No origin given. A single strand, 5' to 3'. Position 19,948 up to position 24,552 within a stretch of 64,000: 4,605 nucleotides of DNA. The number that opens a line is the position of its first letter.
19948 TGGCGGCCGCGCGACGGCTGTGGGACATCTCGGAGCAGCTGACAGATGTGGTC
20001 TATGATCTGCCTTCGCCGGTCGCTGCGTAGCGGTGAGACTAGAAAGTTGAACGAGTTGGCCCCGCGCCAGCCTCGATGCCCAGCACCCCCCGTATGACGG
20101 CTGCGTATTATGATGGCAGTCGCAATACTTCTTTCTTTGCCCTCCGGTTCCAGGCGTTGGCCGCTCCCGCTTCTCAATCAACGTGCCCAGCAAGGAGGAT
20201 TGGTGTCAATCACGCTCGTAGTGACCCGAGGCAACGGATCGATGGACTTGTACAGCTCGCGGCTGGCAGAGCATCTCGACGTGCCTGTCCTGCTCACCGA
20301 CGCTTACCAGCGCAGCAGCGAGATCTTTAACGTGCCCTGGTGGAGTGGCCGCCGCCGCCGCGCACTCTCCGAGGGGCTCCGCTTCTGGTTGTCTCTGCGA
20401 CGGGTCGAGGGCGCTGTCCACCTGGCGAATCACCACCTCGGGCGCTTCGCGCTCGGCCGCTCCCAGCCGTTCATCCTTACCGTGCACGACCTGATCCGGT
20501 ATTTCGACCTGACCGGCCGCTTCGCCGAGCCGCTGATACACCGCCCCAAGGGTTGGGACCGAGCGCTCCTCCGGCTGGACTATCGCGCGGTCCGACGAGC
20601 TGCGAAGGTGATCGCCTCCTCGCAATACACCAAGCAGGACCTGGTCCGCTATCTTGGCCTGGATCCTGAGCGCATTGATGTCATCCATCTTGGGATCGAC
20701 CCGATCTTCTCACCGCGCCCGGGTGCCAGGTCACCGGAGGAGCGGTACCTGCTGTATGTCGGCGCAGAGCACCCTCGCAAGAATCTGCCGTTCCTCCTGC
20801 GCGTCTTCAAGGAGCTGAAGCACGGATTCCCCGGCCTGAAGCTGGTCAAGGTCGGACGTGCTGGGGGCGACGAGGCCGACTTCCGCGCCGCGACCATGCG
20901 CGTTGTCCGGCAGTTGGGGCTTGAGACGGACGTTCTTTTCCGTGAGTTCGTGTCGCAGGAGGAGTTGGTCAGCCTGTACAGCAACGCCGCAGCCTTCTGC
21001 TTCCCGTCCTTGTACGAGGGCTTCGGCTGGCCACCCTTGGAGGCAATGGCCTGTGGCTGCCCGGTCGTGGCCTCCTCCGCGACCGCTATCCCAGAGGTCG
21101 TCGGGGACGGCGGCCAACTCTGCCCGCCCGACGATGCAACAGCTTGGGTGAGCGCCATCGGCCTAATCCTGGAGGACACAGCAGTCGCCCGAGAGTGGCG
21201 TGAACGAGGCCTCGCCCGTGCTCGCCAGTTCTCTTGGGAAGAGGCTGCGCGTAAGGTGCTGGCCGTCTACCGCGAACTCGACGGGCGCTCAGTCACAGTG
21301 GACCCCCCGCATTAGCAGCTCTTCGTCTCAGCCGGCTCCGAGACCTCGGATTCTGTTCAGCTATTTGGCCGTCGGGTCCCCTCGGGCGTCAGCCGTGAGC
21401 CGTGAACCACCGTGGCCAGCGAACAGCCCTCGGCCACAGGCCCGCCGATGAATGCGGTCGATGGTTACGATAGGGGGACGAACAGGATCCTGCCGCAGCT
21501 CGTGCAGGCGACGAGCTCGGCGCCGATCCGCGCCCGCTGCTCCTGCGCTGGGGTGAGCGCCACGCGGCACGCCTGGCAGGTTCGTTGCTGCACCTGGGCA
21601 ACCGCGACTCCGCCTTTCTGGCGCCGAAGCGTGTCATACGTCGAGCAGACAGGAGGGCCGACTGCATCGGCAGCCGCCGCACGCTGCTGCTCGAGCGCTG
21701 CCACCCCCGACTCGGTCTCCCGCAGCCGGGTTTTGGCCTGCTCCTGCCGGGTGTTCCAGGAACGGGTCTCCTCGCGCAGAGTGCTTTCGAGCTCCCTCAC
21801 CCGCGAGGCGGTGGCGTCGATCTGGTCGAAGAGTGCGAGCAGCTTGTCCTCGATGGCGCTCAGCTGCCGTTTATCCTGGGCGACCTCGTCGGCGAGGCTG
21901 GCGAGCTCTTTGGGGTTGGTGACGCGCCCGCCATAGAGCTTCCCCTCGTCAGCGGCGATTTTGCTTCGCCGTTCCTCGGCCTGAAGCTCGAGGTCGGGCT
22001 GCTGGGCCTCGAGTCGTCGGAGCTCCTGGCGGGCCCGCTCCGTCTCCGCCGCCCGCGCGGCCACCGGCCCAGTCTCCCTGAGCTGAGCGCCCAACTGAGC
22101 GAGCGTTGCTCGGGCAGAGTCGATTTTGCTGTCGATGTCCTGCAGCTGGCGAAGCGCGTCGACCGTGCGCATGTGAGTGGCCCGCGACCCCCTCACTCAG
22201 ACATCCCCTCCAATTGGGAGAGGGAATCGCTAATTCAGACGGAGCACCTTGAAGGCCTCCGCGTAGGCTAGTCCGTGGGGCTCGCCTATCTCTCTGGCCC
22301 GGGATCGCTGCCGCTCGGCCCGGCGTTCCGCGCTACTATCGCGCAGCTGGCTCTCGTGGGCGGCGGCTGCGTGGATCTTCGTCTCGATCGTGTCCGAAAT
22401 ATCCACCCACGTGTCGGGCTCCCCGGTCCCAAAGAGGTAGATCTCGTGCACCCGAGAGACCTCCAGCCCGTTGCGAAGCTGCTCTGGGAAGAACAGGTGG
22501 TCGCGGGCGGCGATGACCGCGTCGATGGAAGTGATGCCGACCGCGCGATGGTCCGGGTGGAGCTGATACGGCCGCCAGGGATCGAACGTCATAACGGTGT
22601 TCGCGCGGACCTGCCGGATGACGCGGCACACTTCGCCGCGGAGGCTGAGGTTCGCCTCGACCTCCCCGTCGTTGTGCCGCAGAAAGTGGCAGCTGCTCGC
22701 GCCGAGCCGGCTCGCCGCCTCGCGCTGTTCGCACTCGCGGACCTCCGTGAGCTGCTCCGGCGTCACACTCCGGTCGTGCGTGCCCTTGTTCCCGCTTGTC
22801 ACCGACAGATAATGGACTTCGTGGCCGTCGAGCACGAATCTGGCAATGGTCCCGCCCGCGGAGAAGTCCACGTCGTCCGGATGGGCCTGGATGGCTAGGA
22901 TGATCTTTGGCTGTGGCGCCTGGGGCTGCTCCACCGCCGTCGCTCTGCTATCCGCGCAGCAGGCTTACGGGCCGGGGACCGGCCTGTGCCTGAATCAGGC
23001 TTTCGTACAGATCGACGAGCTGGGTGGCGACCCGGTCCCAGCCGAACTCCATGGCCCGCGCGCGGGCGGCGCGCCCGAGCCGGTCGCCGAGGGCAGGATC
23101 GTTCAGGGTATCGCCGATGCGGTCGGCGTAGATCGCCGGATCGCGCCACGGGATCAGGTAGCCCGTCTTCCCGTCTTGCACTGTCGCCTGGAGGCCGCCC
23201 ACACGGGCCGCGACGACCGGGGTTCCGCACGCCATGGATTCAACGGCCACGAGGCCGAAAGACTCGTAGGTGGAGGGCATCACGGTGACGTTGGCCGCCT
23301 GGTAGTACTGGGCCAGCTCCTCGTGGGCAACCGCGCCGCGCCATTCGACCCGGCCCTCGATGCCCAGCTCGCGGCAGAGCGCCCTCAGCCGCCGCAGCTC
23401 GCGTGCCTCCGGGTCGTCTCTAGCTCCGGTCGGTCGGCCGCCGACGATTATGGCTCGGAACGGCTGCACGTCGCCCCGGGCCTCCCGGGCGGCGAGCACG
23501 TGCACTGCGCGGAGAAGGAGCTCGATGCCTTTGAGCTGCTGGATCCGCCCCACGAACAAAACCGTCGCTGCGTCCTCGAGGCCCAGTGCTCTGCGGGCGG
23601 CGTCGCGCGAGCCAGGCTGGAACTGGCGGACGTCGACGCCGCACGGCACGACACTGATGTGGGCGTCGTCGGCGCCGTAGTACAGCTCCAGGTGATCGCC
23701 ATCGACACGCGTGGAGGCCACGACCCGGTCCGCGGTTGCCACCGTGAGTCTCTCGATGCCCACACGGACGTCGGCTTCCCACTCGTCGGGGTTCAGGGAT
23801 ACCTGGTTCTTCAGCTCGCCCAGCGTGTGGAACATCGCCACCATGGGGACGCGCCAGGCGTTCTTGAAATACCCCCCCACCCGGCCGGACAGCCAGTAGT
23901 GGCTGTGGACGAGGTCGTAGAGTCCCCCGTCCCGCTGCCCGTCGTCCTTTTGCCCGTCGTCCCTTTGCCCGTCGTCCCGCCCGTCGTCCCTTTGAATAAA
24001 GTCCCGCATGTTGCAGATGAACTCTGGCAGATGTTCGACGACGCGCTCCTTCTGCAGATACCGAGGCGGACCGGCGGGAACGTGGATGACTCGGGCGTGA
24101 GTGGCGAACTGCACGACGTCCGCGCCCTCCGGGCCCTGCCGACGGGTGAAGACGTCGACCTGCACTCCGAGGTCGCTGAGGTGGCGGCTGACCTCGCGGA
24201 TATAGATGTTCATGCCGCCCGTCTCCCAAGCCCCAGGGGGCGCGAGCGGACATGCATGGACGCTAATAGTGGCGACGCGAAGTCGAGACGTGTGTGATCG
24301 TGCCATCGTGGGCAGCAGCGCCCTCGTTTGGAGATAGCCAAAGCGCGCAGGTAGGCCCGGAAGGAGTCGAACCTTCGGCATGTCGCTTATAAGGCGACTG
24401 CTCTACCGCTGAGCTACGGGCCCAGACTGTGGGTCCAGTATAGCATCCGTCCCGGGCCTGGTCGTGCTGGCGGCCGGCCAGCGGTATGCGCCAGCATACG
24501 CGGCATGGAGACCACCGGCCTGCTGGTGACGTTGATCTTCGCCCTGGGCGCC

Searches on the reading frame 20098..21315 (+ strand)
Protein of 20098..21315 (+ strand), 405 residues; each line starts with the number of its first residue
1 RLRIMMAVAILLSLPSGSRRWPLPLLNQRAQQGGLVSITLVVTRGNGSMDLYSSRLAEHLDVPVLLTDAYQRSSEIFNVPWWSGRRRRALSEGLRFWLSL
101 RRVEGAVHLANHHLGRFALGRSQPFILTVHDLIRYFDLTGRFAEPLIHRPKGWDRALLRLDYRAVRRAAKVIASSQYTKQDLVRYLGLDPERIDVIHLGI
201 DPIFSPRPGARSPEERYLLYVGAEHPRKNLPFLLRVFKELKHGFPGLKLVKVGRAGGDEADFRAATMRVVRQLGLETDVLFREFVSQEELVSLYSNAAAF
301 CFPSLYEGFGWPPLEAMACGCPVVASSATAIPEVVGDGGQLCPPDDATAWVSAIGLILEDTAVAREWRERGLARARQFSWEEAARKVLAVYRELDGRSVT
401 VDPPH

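Call 52: search_protein_families(library=pfam, proteins=[window:20098-21315:+], max_evalue=0.00001)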
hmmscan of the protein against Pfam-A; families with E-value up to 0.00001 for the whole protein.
window:20098-21315:+ (405 aa): 6 families
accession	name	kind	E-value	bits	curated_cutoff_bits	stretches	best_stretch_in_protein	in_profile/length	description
PF00534.26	Glycos_transf_1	-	4.7e-32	111.3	26.4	1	211-371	11-169/172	Glycosyl transferases group 1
PF13692.12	Glyco_trans_1_4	-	1.8e-29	103.3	27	1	216-360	2-142/142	Glycosyl transferases group 1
PF13439.12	Glyco_transf_4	-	4.1e-14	53.4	28.5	1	79-202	47-168/170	Glycosyltransferase Family 4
PF20706.3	GT4-conflict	-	1.5e-11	44.3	26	1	195-386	176-384/385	Family 4 Glycosyltransferase in conflict systems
PF13579.12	Glyco_trans_4_4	-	2.2e-10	41.5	29.7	1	57-199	35-158/158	Glycosyl transferase 4-like domain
PF13524.12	Glyco_trans_1_2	-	2.9e-07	31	25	1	269-388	27-143/144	Glycosyl transferase-like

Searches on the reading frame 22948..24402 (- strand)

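Call 52: search_protein_families(library=pfam, proteins=[window:22948-24402:-], max_evalue=0.00001)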
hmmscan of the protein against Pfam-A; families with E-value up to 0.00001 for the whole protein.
window:22948-24402:- (484 aa): 6 families
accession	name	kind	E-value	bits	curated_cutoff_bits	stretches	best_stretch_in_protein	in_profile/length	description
PF00534.26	Glycos_transf_1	-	2.7e-38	131.6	26.4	1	266-448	2-171/172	Glycosyl transferases group 1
PF13692.12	Glyco_trans_1_4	-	1.3e-34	120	27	1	280-435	3-142/142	Glycosyl transferases group 1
PF13439.12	Glyco_transf_4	-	1.1e-21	78.1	28.5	1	62-259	2-169/170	Glycosyltransferase Family 4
PF13579.12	Glyco_trans_4_4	-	2.7e-21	77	29.7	1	62-255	1-158/158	Glycosyl transferase 4-like domain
PF20706.3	GT4-conflict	-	7.2e-20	71.7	26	1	159-411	79-323/385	Family 4 Glycosyltransferase in conflict systems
PF13524.12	Glyco_trans_1_2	-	1.7e-08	35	25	1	351-463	28-143/144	Glycosyl transferase-like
